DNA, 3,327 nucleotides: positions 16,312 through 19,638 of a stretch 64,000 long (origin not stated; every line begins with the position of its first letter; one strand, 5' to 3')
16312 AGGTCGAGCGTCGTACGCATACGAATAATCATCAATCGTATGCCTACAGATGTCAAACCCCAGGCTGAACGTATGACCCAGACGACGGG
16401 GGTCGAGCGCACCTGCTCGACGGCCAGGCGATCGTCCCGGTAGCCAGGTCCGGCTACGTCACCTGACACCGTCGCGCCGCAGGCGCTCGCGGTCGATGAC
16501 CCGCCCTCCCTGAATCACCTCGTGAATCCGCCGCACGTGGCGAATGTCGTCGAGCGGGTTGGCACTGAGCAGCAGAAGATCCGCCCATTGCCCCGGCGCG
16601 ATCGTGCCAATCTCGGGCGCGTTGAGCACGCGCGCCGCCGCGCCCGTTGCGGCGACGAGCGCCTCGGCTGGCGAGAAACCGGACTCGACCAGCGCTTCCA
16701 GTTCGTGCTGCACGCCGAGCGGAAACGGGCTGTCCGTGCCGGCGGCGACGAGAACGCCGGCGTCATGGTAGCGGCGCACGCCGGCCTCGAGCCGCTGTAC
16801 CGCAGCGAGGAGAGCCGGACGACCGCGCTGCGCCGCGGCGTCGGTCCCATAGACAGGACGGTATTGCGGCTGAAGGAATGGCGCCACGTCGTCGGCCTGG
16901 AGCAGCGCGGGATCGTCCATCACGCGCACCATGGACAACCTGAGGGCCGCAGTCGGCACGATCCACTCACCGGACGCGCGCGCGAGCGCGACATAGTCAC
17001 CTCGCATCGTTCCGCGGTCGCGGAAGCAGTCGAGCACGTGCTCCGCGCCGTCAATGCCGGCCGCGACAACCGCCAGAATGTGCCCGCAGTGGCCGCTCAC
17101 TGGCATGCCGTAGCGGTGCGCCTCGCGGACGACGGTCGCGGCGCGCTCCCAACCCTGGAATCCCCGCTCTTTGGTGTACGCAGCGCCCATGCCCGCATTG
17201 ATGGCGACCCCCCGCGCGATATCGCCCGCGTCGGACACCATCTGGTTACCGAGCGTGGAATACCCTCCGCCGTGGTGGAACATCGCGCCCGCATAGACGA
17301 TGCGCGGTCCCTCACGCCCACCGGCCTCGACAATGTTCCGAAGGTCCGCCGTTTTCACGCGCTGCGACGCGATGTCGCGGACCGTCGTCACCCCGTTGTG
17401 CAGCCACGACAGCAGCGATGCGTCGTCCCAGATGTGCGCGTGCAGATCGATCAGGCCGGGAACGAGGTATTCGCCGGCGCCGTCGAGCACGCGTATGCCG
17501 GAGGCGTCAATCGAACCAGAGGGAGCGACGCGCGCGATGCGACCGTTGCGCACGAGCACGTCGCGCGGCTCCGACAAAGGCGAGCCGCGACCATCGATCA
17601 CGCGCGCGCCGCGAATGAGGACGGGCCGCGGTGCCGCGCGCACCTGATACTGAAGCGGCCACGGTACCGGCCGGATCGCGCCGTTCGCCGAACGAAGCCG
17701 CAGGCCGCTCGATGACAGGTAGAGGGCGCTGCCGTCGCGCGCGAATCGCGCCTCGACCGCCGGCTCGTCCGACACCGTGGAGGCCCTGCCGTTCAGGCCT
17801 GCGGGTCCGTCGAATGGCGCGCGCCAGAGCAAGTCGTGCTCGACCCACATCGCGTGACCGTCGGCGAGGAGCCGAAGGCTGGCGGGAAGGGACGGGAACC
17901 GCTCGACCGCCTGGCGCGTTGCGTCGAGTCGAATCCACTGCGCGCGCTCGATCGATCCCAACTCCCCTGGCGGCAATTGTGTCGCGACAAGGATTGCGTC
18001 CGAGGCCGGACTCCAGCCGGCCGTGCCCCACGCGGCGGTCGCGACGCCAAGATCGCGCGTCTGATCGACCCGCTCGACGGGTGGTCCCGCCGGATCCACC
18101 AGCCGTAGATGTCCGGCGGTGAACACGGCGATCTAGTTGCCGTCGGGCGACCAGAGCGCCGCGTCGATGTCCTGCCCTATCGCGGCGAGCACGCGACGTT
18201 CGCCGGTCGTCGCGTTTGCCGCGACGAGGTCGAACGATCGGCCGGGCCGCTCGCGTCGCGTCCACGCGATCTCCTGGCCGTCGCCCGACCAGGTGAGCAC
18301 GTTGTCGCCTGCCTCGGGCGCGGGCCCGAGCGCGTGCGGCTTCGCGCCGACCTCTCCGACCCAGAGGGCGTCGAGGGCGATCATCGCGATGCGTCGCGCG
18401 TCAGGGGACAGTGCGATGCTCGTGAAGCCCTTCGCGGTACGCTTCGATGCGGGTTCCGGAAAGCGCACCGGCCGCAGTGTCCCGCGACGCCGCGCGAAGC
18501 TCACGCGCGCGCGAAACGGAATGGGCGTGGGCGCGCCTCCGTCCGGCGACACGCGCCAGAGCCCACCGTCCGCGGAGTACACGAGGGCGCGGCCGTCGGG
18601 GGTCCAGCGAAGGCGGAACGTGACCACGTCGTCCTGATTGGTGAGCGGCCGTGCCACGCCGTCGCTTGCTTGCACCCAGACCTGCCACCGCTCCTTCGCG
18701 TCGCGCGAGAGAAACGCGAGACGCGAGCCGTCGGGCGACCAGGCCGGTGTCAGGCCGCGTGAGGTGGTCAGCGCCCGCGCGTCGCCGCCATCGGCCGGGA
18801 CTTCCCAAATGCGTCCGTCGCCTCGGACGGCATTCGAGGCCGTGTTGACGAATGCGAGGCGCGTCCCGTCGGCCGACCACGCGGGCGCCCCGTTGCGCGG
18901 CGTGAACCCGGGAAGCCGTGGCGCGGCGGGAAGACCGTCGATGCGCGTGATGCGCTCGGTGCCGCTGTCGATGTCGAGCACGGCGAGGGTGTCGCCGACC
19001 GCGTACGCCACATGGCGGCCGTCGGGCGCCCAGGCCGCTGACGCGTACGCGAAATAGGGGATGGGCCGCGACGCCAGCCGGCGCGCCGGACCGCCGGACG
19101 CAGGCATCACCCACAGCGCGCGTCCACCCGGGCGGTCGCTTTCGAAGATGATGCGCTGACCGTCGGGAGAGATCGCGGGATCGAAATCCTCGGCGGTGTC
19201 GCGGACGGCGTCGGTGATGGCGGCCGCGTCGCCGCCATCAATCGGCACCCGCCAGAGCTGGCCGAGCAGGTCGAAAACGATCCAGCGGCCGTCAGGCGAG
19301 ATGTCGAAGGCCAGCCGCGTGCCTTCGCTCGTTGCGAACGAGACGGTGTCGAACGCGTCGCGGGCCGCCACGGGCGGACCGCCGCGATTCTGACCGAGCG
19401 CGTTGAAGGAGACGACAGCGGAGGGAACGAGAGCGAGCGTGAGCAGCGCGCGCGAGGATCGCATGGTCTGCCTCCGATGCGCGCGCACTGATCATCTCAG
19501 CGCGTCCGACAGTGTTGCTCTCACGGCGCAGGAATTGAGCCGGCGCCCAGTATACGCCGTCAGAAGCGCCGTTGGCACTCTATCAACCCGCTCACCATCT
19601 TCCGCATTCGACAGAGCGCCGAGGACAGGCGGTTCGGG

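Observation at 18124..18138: In-frame TAG interrupts a ~1000-aa TolB-propeller/amidohydrolase gene in the middle of a repeat motif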

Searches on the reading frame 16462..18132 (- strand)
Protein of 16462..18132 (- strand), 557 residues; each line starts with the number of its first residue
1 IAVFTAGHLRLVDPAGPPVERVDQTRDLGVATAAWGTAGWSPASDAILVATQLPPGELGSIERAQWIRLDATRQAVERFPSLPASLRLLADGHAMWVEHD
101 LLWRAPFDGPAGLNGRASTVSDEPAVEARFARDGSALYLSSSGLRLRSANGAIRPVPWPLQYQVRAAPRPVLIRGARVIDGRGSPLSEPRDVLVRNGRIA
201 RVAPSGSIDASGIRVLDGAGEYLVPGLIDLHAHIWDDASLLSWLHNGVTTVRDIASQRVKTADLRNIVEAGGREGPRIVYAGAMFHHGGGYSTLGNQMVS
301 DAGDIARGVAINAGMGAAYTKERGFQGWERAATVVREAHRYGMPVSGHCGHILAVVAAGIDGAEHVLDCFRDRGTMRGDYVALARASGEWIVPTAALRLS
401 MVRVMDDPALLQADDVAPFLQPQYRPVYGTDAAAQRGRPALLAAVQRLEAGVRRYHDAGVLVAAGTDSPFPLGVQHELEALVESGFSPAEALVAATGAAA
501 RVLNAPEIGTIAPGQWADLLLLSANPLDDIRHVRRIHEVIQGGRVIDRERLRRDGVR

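Call 5: search_protein_families(library=pfam, proteins=[window:16462-18132:-], max_evalue=0.01)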
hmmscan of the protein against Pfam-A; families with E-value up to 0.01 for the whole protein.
window:16462-18132:- (557 aa): 2 families
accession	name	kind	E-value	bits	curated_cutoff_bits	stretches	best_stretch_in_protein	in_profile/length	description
PF01979.26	Amidohydro_1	-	3.5e-20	73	25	1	222-545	1-344/345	Amidohydrolase family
PF07969.17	Amidohydro_3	-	1e-10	42.2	29.7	1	313-545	241-470/472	Amidohydrolase family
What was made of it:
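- On Tandem PD40 propeller plus amidohydrolase fusion family (about 1000 aa): PF01979 at E = 3.5e-20 (call 5).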

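Call 6: search_protein_families(library=ncbifam, proteins=[window:16462-18132:-], max_evalue=0.01)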
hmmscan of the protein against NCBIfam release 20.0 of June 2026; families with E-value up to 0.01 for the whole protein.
window:16462-18132:- (557 aa): 52 families (the best 25 are shown)
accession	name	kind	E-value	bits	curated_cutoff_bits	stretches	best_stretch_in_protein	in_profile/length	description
NF051886.1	XaaProDiPepCaul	equivalog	5e-32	111.4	500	3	444-546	294-397/398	Xaa-Pro dipeptidase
NF006689.0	PRK09237.1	equivalog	1.2e-16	60.3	371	1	171-257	5-95/383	amidohydrolase/deacetylase family metallohydrolase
NF006056.0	PRK08204.1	subfamily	3.1e-13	49.3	391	1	171-236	5-69/449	hypothetical protein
TIGR01224.1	hutI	equivalog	5.3e-11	41.9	298.15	2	449-543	272-375/377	imidazolonepropionase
TIGR02318.1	phosphono_phnM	equivalog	2.3e-10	39.9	390.55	2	191-233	17-56/376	phosphonate metabolism protein PhnM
NF006560.0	PRK09061.1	subfamily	6.8e-10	37.8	340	1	167-254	24-107/517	amidohydrolase family protein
NF004636.0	PRK05985.1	subfamily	1.4e-09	37.3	408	1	187-258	15-87/398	amidohydrolase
NF006055.0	PRK08203.1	equivalog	1.5e-09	36.9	532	2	486-524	354-392/455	8-oxoguanine deaminase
NF009060.0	PRK12394.1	equivalog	3e-09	36.1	442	1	171-256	5-93/381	metallo-dependent hydrolase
TIGR03178.1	allantoinase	equivalog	4.8e-08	32.2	357.85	1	171-236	2-62/441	allantoinase AllB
TIGR01178.1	ade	equivalog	7e-08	31.4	472.5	2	474-556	264-340/552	adenine deaminase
TIGR03583.1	EF_0837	hypoth_equivalog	1.1e-07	31.2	432.15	1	189-256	15-87/365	amidohydrolase/deacetylase family metallohydrolase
NF006836.0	PRK09357.1-1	equivalog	2.6e-07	29.7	538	1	171-235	4-62/432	dihydroorotase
NF004839.0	PRK06189.1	equivalog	4.1e-07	29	631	1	172-234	6-63/451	allantoinase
NF006841.0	PRK09357.2-2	equivalog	4.1e-07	29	640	1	178-235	9-59/421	dihydroorotase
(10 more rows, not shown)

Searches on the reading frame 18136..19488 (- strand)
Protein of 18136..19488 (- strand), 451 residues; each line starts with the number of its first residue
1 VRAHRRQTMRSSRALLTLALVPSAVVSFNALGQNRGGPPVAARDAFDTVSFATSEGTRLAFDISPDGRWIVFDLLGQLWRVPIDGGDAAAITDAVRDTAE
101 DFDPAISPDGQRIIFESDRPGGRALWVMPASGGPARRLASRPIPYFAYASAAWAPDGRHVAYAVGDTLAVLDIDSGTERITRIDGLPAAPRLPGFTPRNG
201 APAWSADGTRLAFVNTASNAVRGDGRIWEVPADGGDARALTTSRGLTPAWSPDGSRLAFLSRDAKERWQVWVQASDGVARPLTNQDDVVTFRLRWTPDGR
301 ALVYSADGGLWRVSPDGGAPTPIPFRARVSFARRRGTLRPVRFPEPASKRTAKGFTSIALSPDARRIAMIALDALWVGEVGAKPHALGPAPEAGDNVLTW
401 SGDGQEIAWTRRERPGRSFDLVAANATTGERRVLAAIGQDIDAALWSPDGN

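Call 5: search_protein_families(library=pfam, proteins=[window:18136-19488:-], max_evalue=0.01)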
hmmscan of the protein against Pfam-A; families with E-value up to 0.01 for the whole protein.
window:18136-19488:- (451 aa): 4 families
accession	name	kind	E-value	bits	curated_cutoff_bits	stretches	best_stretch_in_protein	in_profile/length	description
PF07676.18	PD40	-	7.5e-33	112.2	20.9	3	98-127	8-38/38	WD40-like Beta Propeller Repeat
PF00930.27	DPPIV_N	-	1.1e-07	31.4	22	0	150-221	47-125/354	Dipeptidyl peptidase IV (DPP IV) N-terminal region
PF25174.1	Beta-prop_THOC3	-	4.6e-06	26.3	305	0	226-312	72-154/272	THOC3 beta-propeller domain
PF25460.1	Beta-prop_Aladin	-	0.0088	15.6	171.1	0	249-313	117-179/340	Aladin seven-bladed propeller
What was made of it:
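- On Tandem PD40 propeller plus amidohydrolase fusion family (about 1000 aa): PF07676 at E = 7.5e-33 (call 5).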

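Call 6: search_protein_families(library=ncbifam, proteins=[window:18136-19488:-], max_evalue=0.01)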
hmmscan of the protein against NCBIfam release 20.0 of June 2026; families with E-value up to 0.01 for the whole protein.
window:18136-19488:- (451 aa): 4 families
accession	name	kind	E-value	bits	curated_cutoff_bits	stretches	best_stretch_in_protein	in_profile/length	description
TIGR02800.1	propeller_TolB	equivalog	1.9e-31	109.4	343.15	2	51-191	230-372/418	Tol-Pal system beta propeller repeat protein TolB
NF033523.0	lasso_peptidase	equivalog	3.3e-25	88.9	400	4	246-307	91-151/638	Atxe2 family lasso peptide isopeptidase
NF002183.0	PRK01029.1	equivalog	1.7e-16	60.3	405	2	199-306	283-389/429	Tol-Pal system protein TolB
NF053518.1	DipepPtdsDpp5Prph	equivalog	3e-13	49.2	900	1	151-243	17-104/655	dipeptidyl-peptidase Dpp5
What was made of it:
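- On TolB (Tol-Pal system): 109.4 bits against a cut-off of 343.15 (call 6).
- Closest known: Tricorn protease N-terminal tandem propellers. Different: The TolB equivalog score is 109 bits against a cut-off of 343 (call 6).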

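Call 38: list_cluster_members(proteins=[window:18136-19464:-, P0026])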
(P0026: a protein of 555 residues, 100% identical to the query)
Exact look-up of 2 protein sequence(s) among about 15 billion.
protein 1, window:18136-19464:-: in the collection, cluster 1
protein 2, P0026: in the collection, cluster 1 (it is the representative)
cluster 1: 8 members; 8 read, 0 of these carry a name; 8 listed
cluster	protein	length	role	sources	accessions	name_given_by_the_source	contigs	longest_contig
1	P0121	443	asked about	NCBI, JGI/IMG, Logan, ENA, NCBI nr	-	-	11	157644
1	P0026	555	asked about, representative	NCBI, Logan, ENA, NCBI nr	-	-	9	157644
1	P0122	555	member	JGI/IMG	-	-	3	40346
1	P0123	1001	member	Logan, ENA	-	-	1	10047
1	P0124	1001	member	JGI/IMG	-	-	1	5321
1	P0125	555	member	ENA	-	-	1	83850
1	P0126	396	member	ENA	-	-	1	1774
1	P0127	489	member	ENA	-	-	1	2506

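Call 41: find_encoding_contigs(protein=P0123, flank=6000, max_places=4)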
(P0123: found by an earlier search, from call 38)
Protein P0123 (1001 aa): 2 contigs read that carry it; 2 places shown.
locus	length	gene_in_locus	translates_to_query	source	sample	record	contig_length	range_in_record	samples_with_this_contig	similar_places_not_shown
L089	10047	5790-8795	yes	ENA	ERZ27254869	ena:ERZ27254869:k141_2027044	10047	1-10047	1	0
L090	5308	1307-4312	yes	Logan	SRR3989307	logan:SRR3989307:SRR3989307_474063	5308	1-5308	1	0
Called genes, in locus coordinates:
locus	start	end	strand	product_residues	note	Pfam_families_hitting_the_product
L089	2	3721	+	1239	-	?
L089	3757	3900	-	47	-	PF03471:CorC_HlyC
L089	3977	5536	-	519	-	PF05170:AsmA (weak), PF05359:DUF748, PF13116:YhdP, PF05170:AsmA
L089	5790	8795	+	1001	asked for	PF00930:DPPIV_N (faint), PF26549:Tricorn_N, PF26550:Tricorn_2nd, PF07676:PD40, PF23381:Beta-prop_IFT122_1st (faint), PF26549:Tricorn_N, PF01979:Amidohydro_1, PF07969:Amidohydro_3 (weak), +1 more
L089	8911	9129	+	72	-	PF09957:VapB_antitoxin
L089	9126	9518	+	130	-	PF01850:PIN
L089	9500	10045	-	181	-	?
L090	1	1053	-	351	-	?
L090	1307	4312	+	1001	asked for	PF00930:DPPIV_N (faint), PF26549:Tricorn_N, PF26550:Tricorn_2nd, PF07676:PD40, PF23381:Beta-prop_IFT122_1st (faint), PF26549:Tricorn_N, PF01979:Amidohydro_1, PF07969:Amidohydro_3 (weak), +1 more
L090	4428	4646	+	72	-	PF09957:VapB_antitoxin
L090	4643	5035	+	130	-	PF01850:PIN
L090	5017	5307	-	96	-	?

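Call 42: find_encoding_contigs(protein=P0124, flank=6000, max_places=4)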
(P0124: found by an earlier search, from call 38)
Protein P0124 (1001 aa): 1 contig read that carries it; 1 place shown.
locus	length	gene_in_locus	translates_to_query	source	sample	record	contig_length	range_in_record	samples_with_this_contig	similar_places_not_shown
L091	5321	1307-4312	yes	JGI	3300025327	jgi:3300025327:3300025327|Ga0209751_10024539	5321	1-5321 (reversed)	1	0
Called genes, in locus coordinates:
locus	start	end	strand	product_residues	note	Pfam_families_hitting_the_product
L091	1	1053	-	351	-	?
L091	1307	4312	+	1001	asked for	PF00930:DPPIV_N (faint), PF26549:Tricorn_N, PF26550:Tricorn_2nd, PF07676:PD40, PF25174:Beta-prop_THOC3 (faint), PF26549:Tricorn_N, PF01979:Amidohydro_1, PF07969:Amidohydro_3 (weak), +1 more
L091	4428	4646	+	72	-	PF09957:VapB_antitoxin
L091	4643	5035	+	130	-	PF01850:PIN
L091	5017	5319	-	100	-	?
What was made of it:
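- Their contigs L089, L090 and L091 have the same neighbours (AsmA-like gene upstream, VapB-PIN downstream; calls 41, 42).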

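Call 46: find_encoding_contigs(protein=P0122, flank=3000, max_places=10)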
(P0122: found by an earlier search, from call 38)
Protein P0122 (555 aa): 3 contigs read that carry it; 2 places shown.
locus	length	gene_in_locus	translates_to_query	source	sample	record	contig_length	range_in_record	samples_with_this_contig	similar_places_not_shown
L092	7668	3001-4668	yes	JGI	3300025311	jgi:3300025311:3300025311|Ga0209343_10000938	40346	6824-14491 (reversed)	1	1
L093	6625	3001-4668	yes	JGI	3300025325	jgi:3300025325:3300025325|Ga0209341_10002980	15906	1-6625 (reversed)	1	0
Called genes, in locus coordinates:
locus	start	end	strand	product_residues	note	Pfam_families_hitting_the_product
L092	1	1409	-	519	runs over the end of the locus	PF05170:AsmA (weak), PF05359:DUF748, PF13116:YhdP, PF05170:AsmA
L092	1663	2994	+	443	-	PF00930:DPPIV_N (faint), PF26549:Tricorn_N, PF26550:Tricorn_2nd, PF10647:Gmad1 (faint), PF07676:PD40, PF25174:Beta-prop_THOC3 (faint), PF26549:Tricorn_N, PF07676:PD40 (weak)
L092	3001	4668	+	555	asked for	PF01979:Amidohydro_1, PF07969:Amidohydro_3 (weak)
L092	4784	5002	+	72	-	PF09957:VapB_antitoxin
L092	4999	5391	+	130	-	PF01850:PIN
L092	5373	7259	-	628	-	PF01594:AI-2E_transport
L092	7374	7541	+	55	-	-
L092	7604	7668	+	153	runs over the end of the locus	PF17200:sCache_2, PF08269:dCache_2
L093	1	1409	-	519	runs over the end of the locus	PF05170:AsmA (weak), PF05359:DUF748, PF13116:YhdP, PF05170:AsmA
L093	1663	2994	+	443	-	PF00930:DPPIV_N (faint), PF26549:Tricorn_N, PF26550:Tricorn_2nd, PF10647:Gmad1 (faint), PF07676:PD40, PF25174:Beta-prop_THOC3 (faint), PF26549:Tricorn_N, PF07676:PD40 (weak)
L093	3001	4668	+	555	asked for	PF01979:Amidohydro_1, PF07969:Amidohydro_3 (weak)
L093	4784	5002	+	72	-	PF09957:VapB_antitoxin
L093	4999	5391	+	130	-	PF01850:PIN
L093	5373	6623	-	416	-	?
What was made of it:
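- Tried and rejected: That collection evidently lacks these records, because JGI contigs with both alleles were retrieved by protein look-up (calls 42, 46).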

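Call 47: find_encoding_contigs(protein=P0121, flank=1500, max_places=10)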
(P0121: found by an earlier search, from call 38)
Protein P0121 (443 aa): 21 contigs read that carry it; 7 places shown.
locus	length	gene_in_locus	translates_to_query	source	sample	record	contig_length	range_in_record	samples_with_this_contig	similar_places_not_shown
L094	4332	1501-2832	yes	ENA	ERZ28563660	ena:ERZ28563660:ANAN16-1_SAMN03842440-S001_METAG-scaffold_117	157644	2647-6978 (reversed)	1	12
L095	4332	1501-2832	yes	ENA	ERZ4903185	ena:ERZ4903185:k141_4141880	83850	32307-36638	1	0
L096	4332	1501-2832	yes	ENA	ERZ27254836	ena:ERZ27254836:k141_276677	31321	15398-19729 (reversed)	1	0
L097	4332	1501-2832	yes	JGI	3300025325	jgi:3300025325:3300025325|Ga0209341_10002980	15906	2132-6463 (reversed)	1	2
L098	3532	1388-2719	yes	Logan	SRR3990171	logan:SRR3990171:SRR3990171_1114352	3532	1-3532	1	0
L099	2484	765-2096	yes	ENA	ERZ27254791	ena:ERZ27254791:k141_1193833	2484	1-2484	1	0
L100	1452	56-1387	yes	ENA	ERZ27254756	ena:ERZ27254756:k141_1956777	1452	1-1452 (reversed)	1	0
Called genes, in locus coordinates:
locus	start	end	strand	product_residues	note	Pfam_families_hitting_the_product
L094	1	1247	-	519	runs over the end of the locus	PF05170:AsmA (weak), PF05359:DUF748, PF13116:YhdP, PF05170:AsmA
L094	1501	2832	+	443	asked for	PF00930:DPPIV_N (faint), PF26549:Tricorn_N, PF26550:Tricorn_2nd, PF10647:Gmad1 (faint), PF07676:PD40, PF25174:Beta-prop_THOC3 (faint), PF26549:Tricorn_N, PF07676:PD40 (weak)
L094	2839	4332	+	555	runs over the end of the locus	PF01979:Amidohydro_1, PF07969:Amidohydro_3 (weak)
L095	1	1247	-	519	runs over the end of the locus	PF05170:AsmA (weak), PF05359:DUF748, PF13116:YhdP, PF05170:AsmA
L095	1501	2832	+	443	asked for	PF00930:DPPIV_N (faint), PF26549:Tricorn_N, PF26550:Tricorn_2nd, PF10647:Gmad1 (faint), PF07676:PD40, PF25174:Beta-prop_THOC3 (faint), PF26549:Tricorn_N, PF07676:PD40 (weak)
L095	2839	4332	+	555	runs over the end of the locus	PF01979:Amidohydro_1, PF07969:Amidohydro_3 (weak)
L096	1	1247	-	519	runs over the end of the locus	PF05170:AsmA (weak), PF05359:DUF748, PF13116:YhdP, PF05170:AsmA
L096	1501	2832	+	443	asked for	PF00930:DPPIV_N (faint), PF26549:Tricorn_N, PF26550:Tricorn_2nd, PF10647:Gmad1 (faint), PF07676:PD40, PF25174:Beta-prop_THOC3 (faint), PF26549:Tricorn_N, PF07676:PD40 (weak)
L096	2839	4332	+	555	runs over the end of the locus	PF01979:Amidohydro_1, PF07969:Amidohydro_3 (weak)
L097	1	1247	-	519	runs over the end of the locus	PF05170:AsmA (weak), PF05359:DUF748, PF13116:YhdP, PF05170:AsmA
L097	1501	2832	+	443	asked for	PF00930:DPPIV_N (faint), PF26549:Tricorn_N, PF26550:Tricorn_2nd, PF10647:Gmad1 (faint), PF07676:PD40, PF25174:Beta-prop_THOC3 (faint), PF26549:Tricorn_N, PF07676:PD40 (weak)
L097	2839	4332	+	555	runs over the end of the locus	PF01979:Amidohydro_1, PF07969:Amidohydro_3 (weak)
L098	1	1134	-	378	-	?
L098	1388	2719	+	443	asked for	PF00930:DPPIV_N (faint), PF26549:Tricorn_N, PF26550:Tricorn_2nd, PF10647:Gmad1 (faint), PF07676:PD40, PF25174:Beta-prop_THOC3 (faint), PF26549:Tricorn_N, PF07676:PD40 (weak)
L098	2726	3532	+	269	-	?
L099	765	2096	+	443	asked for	PF00930:DPPIV_N (faint), PF26549:Tricorn_N, PF26550:Tricorn_2nd, PF10647:Gmad1 (faint), PF07676:PD40, PF25174:Beta-prop_THOC3 (faint), PF26549:Tricorn_N, PF07676:PD40 (weak)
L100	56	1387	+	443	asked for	PF00930:DPPIV_N (faint), PF26549:Tricorn_N, PF26550:Tricorn_2nd, PF10647:Gmad1 (faint), PF07676:PD40, PF25174:Beta-prop_THOC3 (faint), PF26549:Tricorn_N, PF07676:PD40 (weak)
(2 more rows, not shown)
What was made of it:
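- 18136..19464 (-): Upstream fragment of 443 aa (P0121): signal peptide, the first propeller and roughly the first 100 residues of the second propeller. Calls 5, 38 and 47.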
